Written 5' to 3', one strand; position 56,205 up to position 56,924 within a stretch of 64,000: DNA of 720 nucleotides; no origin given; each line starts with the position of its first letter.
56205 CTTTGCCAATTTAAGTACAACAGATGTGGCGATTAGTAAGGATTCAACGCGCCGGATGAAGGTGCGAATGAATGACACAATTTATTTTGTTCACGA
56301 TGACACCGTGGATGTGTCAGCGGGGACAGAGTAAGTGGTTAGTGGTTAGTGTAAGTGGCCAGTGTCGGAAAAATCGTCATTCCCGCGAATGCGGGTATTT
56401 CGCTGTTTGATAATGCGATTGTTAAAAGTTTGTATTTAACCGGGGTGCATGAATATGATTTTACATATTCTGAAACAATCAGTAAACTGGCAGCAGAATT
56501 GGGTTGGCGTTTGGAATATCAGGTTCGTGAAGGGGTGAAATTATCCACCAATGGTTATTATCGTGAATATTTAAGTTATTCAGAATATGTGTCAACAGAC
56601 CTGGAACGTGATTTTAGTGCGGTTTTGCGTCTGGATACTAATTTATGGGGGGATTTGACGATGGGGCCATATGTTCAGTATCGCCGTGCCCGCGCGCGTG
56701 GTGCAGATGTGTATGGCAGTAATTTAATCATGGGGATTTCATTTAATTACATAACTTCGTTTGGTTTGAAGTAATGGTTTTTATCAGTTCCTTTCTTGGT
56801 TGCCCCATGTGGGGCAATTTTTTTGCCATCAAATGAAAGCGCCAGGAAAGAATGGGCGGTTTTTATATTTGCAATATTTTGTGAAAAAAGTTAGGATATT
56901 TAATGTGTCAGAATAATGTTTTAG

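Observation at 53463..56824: Two-gene Cys-rich cassette bracketed by a ~440-bp segmental duplication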

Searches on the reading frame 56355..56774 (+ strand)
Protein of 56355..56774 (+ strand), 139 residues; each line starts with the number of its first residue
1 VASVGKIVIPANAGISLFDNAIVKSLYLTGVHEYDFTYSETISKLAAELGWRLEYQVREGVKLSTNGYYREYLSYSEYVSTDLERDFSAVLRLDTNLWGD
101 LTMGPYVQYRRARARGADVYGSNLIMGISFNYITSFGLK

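Call 7: search_protein_families(library=pfam, proteins=[window:56355-56774:+], max_evalue=0.1)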
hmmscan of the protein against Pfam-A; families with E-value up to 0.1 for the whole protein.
window:56355-56774:+ (139 aa): 0 families

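Call 8: search_protein_families(library=ncbifam, proteins=[window:56355-56774:+], max_evalue=0.1)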
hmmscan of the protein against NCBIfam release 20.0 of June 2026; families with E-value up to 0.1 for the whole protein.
window:56355-56774:+ (139 aa): 1 family
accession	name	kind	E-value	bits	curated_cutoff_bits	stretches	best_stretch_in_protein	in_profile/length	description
TIGR01181.1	dTDP_gluc_dehyt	equivalog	0.033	13.3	365.1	1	34-70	277-313/321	dTDP-glucose 4,6-dehydratase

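Call 33: find_homologous_proteins(query=window:56385-56771:+)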
Query window:56385-56771:+ (129 aa): 30 proteins with E <= 0.001 among 57 candidates.
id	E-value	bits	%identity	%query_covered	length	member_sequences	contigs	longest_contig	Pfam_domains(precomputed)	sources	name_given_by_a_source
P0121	6.2e-74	264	95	99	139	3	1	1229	-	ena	-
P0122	1.2e-67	244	88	99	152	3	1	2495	-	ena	-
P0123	1.4e-67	243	89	99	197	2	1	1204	-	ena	-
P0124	2.6e-67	243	88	98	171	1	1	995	-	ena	-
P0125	7.7e-67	241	84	99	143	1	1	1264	-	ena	-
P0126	2.7e-65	236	87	98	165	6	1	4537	-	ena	-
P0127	3.5e-62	226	82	99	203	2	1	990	-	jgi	jgi:hypothetical protein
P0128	2.0e-58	214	87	86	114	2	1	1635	-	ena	-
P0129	2.0e-56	207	75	98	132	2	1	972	-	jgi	jgi:hypothetical protein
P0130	1.4e-55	205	74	100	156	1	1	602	-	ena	-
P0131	4.1e-55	203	71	99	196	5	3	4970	-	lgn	-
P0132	1.4e-54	201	83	84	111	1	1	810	-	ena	-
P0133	3.0e-54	200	70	100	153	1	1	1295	-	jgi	jgi:hypothetical protein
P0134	6.8e-54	199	70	98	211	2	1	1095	-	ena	-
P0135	9.5e-54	199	78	99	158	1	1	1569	-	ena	-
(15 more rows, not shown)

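Call 35: find_encoding_contigs(protein=P0121, flank=10000, max_places=6)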
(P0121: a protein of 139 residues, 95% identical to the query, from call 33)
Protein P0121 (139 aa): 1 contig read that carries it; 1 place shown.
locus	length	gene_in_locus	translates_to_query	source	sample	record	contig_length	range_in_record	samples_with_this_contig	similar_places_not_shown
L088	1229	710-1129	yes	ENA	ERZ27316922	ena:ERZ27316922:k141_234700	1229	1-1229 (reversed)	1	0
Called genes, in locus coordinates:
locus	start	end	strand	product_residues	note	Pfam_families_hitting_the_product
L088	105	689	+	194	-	-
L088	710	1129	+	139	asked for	-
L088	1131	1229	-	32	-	?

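Call 36: find_encoding_contigs(protein=P0124, flank=10000, max_places=6)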
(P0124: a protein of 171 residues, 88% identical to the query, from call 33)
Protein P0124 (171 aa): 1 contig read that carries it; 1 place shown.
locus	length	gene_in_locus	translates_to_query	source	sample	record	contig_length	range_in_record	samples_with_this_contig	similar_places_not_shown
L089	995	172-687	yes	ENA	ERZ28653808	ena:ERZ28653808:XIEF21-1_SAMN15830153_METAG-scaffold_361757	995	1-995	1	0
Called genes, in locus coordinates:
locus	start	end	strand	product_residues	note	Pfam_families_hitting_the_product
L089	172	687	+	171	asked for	-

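Call 37: find_encoding_contigs(protein=P0126, flank=10000, max_places=6)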
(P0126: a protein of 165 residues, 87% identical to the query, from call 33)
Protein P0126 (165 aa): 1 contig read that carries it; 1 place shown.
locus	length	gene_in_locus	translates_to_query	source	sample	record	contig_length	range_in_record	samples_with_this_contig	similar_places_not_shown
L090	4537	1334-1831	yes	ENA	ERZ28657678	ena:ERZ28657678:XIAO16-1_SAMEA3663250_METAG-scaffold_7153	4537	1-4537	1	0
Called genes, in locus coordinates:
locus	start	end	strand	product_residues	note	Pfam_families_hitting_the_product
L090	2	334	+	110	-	?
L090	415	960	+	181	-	-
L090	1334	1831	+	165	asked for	-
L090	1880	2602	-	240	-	PF13512:TPR_18, PF13428:TPR_14 (faint), PF13525:YfiO, PF13830:DUF4192 (weak), PF13174:TPR_6 (faint), PF13432:TPR_16 (faint)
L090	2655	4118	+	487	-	PF03023:MurJ, PF01554:MatE (weak)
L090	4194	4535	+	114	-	?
